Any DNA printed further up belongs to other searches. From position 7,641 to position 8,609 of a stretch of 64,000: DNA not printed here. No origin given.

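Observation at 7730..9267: Caspase-like protease gene followed by a minimal class III nucleotidyl cyclase: possible cyclic-nucleotide signalling defence module with a non-canonical effector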

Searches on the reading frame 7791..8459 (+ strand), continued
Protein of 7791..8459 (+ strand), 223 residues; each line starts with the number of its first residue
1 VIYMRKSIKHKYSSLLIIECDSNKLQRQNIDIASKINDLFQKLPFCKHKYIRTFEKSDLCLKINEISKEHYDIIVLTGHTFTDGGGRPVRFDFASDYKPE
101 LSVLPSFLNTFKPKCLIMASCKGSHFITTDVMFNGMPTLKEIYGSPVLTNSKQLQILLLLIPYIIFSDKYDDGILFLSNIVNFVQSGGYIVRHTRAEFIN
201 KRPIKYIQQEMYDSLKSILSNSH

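Call 75: search_protein_families(library=pfam, proteins=[L122:2-1615:+, L122:2401-3075:+, L123:972-3179:+, L123:5815-6876:+, L111:5882-7318:+, L116:2083-3039:+, L115:4639-5001:+, L115:3209-4234:+, L117:5774-6529:+], max_evalue=0.01)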
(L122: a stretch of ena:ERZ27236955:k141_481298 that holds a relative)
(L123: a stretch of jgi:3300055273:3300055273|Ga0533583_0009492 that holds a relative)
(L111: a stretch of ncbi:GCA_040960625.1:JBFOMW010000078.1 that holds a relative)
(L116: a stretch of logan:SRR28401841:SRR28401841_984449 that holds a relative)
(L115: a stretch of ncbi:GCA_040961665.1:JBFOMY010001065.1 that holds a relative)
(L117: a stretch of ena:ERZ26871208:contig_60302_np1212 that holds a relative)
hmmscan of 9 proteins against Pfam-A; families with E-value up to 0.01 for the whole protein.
L122:2-1615:+ (538 aa): 3 families
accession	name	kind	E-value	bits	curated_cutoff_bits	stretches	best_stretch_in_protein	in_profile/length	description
PF20469.4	OLD-like_TOPRIM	-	1.3e-13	51.7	23.2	1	326-393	1-67/67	Overcoming lysogenization defect protein-like, TOPRIM domain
PF13175.12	AAA_15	-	1.7e-12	48.1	32.1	1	53-275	191-374/374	AAA ATPase domain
PF13304.12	AAA_21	-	2.4e-09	38.1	27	1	126-274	177-302/304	AAA domain, putative AbiEii toxin, Type IV TA system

L122:2401-3075:+ (225 aa): 0 families

L123:972-3179:+ (736 aa): 0 families

L123:5815-6876:+ (354 aa): 0 families

L111:5882-7318:+ (479 aa): 0 families

L116:2083-3039:+ (319 aa): 3 families
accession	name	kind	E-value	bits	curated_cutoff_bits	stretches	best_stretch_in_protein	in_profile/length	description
PF01656.29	CbiA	-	0.003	18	25.4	0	274-305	3-35/125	CobQ/CobB/MinD/ParA nucleotide binding domain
PF20720.3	nSTAND3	-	0.0036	17.5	27.2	0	257-296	4-43/155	Novel STAND NTPase 3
PF13401.12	AAA_22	-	0.0044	17.8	27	0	273-312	8-48/130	AAA domain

L115:4639-5001:+ (121 aa): 1 family
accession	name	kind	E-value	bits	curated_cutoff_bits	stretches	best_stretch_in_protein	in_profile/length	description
PF13392.12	HNH_3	-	8.5e-05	22.6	24.8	1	42-62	19-39/46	HNH endonuclease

L115:3209-4234:+ (342 aa): 2 families
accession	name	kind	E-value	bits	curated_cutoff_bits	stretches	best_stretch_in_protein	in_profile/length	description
PF13289.12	SIR2_2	-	0.00022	21.8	24.5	1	129-291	2-100/141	SIR2-like domain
PF02146.23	SIR2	-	0.0063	16.9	24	0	188-284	100-176/180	Sir2 family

L117:5774-6529:+ (252 aa): 0 families

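Call 76: search_protein_families(library=padloc, proteins=[L122:2-1615:+, L122:2401-3075:+, L123:972-3179:+, L123:5815-6876:+, L111:5882-7318:+, L116:2083-3039:+, L115:4639-5001:+, L115:3209-4234:+, L117:5774-6529:+, L120:1913-4933:+], max_evalue=0.001)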
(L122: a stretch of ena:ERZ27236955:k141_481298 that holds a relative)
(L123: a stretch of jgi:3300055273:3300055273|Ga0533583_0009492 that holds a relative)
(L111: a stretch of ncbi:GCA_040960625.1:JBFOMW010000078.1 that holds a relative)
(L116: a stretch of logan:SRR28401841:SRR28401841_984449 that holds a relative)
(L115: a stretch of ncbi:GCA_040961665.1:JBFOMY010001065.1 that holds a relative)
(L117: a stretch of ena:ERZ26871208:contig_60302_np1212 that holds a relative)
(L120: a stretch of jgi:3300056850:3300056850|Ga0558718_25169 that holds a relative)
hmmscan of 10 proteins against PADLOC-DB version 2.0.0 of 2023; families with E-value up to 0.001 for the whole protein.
L122:2-1615:+ (538 aa): 47 families (the best 25 are shown)
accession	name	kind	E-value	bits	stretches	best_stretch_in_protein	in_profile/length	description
PDLC00085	GajA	-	1.4e-18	65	1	224-463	270-513/580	AAA ATPase domain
PDLC02358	Old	-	4.4e-18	63.4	1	223-414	286-469/578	Old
PDLC02979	AriA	-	2.3e-12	45.4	1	78-275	187-373/373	-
PDLC00065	GajA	-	1e-11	42.3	1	189-402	292-514/670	AAA ATPase domain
PDLC02981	AriAB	-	9.3e-11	39.1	1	168-291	280-394/694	-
PDLC02980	AriA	-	1.4e-10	39.7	1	166-274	220-302/304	-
PDLC00070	GajA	-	1.6e-10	38.3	1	216-440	285-503/596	AAA ATPase domain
PDLC00063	GajA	-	3.1e-10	37.3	1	183-282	297-407/679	AAA ATPase domain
PDLC00067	GajA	-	2.7e-09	34.1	1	223-414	306-479/604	AAA ATPase domain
PDLC00096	GajA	-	2.9e-09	34.2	1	211-415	278-473/630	AAA ATPase domain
PDLC00090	GajA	-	3.3e-09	34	1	223-426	320-513/659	AAA ATPase domain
PDLC03878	NsnB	-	8.8e-09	33.6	1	34-295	67-299/345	-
PDLC00088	GajA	-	1e-08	33.4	1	223-428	35-241/372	AAA ATPase domain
PDLC00064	GajA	-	1.2e-08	32.4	1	219-368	125-265/464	AAA ATPase domain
PDLC00289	PtuA1|PtuA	-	2.4e-08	31.4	1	143-277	180-294/404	AAA ATPase domain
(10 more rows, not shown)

L122:2401-3075:+ (225 aa): 12 families
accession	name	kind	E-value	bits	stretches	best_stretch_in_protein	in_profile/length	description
PDLC03632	MTase_III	-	2.3e-52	176.2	1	37-225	66-261/983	Type III methyltransferase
PDLC03633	MTase_III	-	7.7e-15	52.6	1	120-225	71-170/616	Type III methyltransferase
PDLC03354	MTase_II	-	3.6e-12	44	1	126-225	60-148/425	Type II methyltransferase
PDLC03636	MTase_III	-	1.3e-09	35.4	1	54-162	9-80/575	Type III methyltransferase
PDLC03634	MTase_III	-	2.6e-09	34.5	1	116-225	88-192/621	Type III methyltransferase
PDLC03371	MTase_II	-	4.6e-08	30.9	1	123-205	7-83/260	Type II methyltransferase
PDLC03641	MTase_III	-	6e-08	29.7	1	123-225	101-203/657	Type III methyltransferase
PDLC03635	MTase_III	-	9.3e-08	29.2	1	125-162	217-252/708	Type III methyltransferase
PDLC03644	MTase_III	-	2e-07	28.2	1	113-225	25-128/542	Type III methyltransferase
PDLC03637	MTase_III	-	8.6e-06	22.7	1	124-225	119-205/513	Type III methyltransferase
PDLC03642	MTase_III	-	6.7e-05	19.7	0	126-162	82-116/528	Type III methyltransferase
PDLC03738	oMTase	-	0.0007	16.4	1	119-170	13-60/376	orphan methyltransferase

L123:972-3179:+ (736 aa): 0 families

L123:5815-6876:+ (354 aa): 0 families

L111:5882-7318:+ (479 aa): 0 families

L116:2083-3039:+ (319 aa): 2 families
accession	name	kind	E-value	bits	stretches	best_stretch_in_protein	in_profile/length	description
PDLC02167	Avs3a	-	2.5e-64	215.3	1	9-319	5-329/2090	-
PDLC03848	LmuA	-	1.2e-05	23.9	1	15-216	12-208/373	-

L115:4639-5001:+ (121 aa): 4 families
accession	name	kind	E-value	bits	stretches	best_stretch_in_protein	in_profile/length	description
PDLC00644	ZorE2|ZorE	-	1.2e-06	26.4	1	22-65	194-233/267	HNH endonuclease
PDLC03703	HEase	-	8e-05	20.6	1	41-72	22-53/269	homing endonuclease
PDLC00642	ZorE2|ZorE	-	0.00014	19.4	1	40-65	228-253/283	HNH endonuclease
PDLC00643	ZorE2|ZorE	-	0.00027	18.4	1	17-65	213-256/282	HNH endonuclease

L115:3209-4234:+ (342 aa): 2 families
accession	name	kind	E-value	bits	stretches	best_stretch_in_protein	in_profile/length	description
PDLC02414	Aga_SIR2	-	4.6e-06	24.2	1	106-196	93-175/313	-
PDLC02408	Aga_SIR2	-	0.0009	16.4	0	113-196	131-204/343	Class II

L117:5774-6529:+ (252 aa): 0 families

L120:1913-4933:+ (1007 aa): 30 families (the best 25 are shown)
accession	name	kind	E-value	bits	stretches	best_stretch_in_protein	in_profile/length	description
PDLC00194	HamB1|HamB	-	1.1e-31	107.5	2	287-471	233-419/995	DEAD-box helicase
PDLC04531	PDC-M23B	-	6.3e-28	95.3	2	512-695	555-735/1060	-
PDLC00174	HamB1|HamB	-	3e-27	92.9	1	294-658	312-694/1163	DEAD-box helicase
PDLC00187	HamB1|HamB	-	4.8e-26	89.3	1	297-665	154-513/851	DEAD-box helicase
PDLC00188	HamB1|HamB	-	9.4e-26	88.2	2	292-499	251-467/1037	DEAD-box helicase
PDLC00192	HamB1|HamB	-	1.5e-25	87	2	288-460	274-446/1104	DEAD-box helicase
PDLC00186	HamB1|HamB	-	6.8e-24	81.9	2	511-660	374-522/864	DEAD-box helicase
PDLC00200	HamB2|HamB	-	5.1e-22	75.7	1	298-672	160-532/865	DEAD-box helicase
PDLC03960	SngC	-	3.2e-21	73.8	1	282-667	24-366/720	-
PDLC00178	HamB1|HamB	-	4e-21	72.7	2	295-463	257-427/830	DEAD-box helicase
PDLC00190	HamB1|HamB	-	1.6e-19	67.9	1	306-674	164-519/866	DEAD-box helicase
PDLC00199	HamB2|HamB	-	8e-18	61.8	2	574-660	427-508/841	DEAD-box helicase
PDLC00185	HamB1|HamB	-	8.8e-17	58.2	2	298-429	156-279/871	DEAD-box helicase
PDLC02987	caspase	-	3e-16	57.7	1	6-203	6-167/453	-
PDLC00177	HamB1|HamB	-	4.8e-16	56.1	2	572-677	433-539/841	DEAD-box helicase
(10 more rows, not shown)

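Call 82: search_protein_families(library=phrogs, proteins=[window:7800-8459:+], max_evalue=0.01)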
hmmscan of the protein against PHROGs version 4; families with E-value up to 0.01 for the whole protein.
window:7800-8459:+ (220 aa): 0 families

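Call 83: search_solved_structures(query=A2, max_evalue=1, show_alignments=2)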
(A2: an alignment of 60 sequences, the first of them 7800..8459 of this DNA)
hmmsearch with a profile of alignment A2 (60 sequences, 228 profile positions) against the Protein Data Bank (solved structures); distinct sequences matched with E-value up to 1: 3.
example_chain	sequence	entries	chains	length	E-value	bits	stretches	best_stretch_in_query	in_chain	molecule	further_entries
6c2u_A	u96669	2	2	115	0.028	16.6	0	42-76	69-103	phosphate-loop protein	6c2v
4bbk_A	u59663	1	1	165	0.03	16.5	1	103-127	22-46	FERMITIN FAMILY HOMOLOG 1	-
2kpo_A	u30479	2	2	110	0.14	14.4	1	41-96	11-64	rossmann 2x2 fold protein | De novo designed rossmann 2x2 fold protein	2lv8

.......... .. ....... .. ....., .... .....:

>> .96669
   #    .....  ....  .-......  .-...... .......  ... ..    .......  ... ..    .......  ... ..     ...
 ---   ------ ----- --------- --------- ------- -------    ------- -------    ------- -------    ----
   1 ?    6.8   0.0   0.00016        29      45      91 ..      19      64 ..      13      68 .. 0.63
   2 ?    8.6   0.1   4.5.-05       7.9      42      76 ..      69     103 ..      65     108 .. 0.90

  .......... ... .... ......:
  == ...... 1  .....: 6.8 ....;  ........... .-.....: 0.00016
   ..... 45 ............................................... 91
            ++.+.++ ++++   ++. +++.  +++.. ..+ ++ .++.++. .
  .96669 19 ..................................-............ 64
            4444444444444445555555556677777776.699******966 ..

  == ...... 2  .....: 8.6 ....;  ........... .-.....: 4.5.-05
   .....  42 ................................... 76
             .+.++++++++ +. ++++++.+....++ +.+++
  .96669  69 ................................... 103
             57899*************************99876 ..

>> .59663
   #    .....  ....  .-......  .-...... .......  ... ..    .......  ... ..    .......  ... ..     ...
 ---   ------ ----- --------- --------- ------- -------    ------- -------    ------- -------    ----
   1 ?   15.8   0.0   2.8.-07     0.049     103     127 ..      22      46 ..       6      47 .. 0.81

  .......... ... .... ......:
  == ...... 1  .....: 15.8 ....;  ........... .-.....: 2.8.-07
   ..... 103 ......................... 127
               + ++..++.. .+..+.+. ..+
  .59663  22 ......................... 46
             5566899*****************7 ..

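Call 87: search_dna_similar(query=window:7800-8459:+, collection=plasmids, mode=protein, max_evalue=0.001, max_rows=20)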
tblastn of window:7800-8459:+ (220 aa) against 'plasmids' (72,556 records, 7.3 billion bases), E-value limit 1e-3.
No match.
